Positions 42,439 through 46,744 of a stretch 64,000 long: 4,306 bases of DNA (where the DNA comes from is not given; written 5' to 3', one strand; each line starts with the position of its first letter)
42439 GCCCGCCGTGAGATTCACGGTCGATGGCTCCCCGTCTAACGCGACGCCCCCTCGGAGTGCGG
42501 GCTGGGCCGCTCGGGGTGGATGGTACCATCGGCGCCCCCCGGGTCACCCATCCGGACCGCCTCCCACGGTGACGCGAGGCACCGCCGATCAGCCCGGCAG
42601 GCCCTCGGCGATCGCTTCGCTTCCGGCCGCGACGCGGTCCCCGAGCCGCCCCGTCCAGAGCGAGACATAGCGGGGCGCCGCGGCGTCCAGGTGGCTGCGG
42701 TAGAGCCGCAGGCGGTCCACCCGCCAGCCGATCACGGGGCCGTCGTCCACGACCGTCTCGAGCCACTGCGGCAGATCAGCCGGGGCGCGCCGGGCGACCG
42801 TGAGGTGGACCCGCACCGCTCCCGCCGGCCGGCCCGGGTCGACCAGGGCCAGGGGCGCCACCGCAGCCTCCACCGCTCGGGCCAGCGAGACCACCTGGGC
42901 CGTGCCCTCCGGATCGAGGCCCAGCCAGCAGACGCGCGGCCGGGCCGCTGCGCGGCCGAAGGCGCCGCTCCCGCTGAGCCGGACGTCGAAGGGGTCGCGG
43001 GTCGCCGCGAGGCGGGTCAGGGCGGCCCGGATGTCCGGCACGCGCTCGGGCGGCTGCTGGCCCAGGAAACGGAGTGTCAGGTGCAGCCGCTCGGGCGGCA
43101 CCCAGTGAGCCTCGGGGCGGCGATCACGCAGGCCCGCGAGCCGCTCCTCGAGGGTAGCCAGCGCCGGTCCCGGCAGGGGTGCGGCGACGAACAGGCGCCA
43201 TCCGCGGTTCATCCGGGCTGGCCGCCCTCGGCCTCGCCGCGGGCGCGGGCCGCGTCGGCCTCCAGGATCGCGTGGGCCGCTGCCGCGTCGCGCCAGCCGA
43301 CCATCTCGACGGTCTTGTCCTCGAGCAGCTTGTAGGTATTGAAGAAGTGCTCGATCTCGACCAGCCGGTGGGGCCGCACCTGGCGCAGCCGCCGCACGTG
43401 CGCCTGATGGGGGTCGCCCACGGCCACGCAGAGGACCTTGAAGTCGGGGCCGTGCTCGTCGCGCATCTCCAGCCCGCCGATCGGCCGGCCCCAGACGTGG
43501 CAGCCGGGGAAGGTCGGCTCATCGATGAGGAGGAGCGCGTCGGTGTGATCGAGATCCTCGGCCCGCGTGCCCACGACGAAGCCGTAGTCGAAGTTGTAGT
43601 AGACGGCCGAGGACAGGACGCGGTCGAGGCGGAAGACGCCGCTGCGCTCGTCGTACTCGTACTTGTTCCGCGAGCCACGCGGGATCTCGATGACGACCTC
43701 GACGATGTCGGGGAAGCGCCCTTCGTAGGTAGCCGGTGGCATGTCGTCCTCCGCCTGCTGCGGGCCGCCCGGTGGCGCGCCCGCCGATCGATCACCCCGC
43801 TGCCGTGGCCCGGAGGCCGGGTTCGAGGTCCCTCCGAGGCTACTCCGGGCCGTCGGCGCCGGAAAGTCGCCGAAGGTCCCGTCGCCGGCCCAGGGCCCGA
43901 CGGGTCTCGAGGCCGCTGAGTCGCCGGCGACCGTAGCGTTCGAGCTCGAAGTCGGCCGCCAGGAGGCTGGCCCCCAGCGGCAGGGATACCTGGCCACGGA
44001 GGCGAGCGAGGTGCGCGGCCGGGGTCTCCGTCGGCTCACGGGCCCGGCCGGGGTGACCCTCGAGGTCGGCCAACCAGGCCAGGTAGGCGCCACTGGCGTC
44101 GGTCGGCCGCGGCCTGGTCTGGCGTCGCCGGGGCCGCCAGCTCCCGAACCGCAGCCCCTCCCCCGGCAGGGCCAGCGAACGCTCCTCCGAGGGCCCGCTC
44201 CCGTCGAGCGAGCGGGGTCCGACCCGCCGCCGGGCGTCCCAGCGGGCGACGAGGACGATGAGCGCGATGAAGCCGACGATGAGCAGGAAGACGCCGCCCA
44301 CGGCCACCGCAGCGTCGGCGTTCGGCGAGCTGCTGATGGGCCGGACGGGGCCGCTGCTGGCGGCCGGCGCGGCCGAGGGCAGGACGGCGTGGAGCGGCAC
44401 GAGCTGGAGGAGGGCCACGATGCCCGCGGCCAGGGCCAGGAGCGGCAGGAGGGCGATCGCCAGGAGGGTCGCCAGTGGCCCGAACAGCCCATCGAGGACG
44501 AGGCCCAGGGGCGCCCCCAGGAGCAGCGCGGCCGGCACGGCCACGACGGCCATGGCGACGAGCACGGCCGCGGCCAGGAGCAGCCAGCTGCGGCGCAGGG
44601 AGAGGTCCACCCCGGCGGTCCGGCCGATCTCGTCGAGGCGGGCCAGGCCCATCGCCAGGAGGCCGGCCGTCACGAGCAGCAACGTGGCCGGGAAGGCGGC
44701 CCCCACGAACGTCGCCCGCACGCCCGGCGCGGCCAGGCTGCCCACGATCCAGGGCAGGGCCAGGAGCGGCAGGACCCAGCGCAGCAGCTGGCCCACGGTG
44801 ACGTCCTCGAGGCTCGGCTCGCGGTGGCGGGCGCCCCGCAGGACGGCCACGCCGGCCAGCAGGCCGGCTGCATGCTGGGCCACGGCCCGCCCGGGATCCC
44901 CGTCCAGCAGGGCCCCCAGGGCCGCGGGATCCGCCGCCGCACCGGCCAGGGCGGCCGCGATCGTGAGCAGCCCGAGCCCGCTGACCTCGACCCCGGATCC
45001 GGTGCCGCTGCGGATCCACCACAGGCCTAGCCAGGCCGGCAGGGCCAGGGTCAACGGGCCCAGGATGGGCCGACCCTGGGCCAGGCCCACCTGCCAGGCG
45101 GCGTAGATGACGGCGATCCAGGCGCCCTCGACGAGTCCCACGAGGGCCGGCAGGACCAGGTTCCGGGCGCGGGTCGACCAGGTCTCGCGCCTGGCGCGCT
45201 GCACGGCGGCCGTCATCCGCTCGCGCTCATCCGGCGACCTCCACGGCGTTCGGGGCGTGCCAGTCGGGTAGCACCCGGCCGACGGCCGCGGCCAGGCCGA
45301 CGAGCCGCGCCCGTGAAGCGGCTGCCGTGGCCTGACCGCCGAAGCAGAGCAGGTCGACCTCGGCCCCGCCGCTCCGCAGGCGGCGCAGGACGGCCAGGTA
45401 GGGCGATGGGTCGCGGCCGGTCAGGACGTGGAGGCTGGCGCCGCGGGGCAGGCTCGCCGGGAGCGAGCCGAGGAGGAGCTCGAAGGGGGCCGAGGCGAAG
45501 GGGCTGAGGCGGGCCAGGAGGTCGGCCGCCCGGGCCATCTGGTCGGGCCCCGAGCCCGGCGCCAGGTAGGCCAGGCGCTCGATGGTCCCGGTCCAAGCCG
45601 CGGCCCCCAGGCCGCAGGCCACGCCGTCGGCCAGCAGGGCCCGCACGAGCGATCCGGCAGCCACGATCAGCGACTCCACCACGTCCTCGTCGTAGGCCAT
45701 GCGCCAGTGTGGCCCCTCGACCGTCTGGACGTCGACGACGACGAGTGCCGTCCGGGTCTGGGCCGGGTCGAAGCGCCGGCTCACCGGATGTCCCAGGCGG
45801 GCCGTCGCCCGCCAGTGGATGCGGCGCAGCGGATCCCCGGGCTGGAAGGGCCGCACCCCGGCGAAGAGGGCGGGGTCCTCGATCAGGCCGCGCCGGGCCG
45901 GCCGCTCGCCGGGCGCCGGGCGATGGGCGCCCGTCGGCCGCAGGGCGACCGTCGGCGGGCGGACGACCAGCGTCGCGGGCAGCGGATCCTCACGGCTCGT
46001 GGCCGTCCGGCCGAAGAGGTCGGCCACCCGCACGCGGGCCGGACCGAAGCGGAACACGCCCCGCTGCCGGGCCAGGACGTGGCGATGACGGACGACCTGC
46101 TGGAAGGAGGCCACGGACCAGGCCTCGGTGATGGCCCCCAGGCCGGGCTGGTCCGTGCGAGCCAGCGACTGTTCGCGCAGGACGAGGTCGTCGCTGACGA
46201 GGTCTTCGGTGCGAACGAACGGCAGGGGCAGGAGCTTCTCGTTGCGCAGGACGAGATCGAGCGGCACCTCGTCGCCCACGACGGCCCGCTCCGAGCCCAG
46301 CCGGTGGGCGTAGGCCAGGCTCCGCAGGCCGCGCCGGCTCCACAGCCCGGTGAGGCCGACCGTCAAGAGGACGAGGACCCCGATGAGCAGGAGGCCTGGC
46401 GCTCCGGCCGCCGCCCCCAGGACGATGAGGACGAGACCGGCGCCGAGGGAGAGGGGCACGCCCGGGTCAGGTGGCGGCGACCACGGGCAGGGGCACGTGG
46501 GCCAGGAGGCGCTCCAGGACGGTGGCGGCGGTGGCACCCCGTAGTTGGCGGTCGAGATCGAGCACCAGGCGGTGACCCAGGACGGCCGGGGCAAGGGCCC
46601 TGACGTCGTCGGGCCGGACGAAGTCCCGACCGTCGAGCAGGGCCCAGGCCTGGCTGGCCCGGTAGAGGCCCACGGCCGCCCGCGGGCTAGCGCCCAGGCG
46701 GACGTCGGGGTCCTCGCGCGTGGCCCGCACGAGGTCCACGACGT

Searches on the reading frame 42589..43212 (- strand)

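Call 69: search_protein_families(library=pfam, proteins=[window:42589-43212:-], max_evalue=0.00001)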
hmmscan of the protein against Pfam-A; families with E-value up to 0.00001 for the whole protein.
window:42589-43212:- (207 aa): 2 families
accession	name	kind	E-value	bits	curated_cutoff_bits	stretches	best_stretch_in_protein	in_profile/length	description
PF02834.22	LigT_PEase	-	3.8e-20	72.3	23.3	1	17-96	7-87/87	LigT like Phosphoesterase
PF13563.12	2_5_RNA_ligase2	-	1.1e-18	68.1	27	1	21-175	5-150/152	2'-5' RNA ligase superfamily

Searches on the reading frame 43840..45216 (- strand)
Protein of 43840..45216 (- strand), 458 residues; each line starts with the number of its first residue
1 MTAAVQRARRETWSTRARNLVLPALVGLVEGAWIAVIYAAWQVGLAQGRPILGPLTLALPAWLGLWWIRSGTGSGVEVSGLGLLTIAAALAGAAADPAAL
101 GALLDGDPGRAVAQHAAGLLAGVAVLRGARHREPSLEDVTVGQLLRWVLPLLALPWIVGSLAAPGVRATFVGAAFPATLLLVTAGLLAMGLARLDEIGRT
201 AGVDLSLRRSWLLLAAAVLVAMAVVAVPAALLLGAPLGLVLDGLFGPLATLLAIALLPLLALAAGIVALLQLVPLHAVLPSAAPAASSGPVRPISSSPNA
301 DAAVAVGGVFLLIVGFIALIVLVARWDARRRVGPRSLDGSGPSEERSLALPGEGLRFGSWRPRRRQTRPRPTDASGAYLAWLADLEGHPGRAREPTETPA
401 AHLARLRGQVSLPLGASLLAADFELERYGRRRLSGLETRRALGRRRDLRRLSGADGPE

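Call 4: search_protein_families(library=ncbifam, proteins=[window:43840-45216:-], max_evalue=0.01)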
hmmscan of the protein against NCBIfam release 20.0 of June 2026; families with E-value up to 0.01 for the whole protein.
window:43840-45216:- (458 aa): 0 families

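Call 5: search_protein_families(library=pfam, proteins=[window:43840-45216:-], max_evalue=0.01)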
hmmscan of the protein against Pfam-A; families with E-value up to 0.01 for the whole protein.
window:43840-45216:- (458 aa): 1 family
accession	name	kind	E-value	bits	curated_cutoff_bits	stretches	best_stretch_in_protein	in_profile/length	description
PF13559.11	DUF4129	-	7.9e-06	26.3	24.8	1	377-442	1-65/69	Domain of unknown function (DUF4129)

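Call 8: search_protein_families(library=padloc, proteins=[window:43840-45216:-], max_evalue=0.01)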
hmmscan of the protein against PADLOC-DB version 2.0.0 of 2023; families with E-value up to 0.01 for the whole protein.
window:43840-45216:- (458 aa): 0 families

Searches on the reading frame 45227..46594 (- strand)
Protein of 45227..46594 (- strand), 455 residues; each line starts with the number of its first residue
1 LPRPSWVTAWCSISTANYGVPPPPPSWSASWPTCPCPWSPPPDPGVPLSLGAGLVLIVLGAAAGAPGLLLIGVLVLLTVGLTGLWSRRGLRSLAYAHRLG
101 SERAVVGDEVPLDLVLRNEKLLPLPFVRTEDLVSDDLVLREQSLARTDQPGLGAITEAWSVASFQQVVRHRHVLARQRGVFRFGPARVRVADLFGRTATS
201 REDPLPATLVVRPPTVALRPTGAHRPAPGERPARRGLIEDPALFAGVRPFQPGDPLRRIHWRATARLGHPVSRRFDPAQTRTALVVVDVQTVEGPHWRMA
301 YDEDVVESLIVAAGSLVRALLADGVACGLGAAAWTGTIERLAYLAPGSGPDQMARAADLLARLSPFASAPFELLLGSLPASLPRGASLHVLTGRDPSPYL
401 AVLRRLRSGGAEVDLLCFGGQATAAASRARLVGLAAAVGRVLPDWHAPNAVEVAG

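Call 4: search_protein_families(library=ncbifam, proteins=[window:45227-46594:-], max_evalue=0.01)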
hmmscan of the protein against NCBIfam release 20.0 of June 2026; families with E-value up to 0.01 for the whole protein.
window:45227-46594:- (455 aa): 0 families

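Call 5: search_protein_families(library=pfam, proteins=[window:45227-46594:-], max_evalue=0.01)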
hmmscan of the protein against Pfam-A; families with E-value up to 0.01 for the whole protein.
window:45227-46594:- (455 aa): 1 family
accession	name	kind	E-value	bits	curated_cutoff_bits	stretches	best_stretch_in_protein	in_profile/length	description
PF01882.25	DUF58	-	9.7e-08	31.9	23.4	1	247-365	2-113/216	Protein of unknown function DUF58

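Call 8: search_protein_families(library=padloc, proteins=[window:45227-46594:-], max_evalue=0.01)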
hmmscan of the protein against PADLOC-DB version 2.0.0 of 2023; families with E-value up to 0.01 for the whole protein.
window:45227-46594:- (455 aa): 0 families
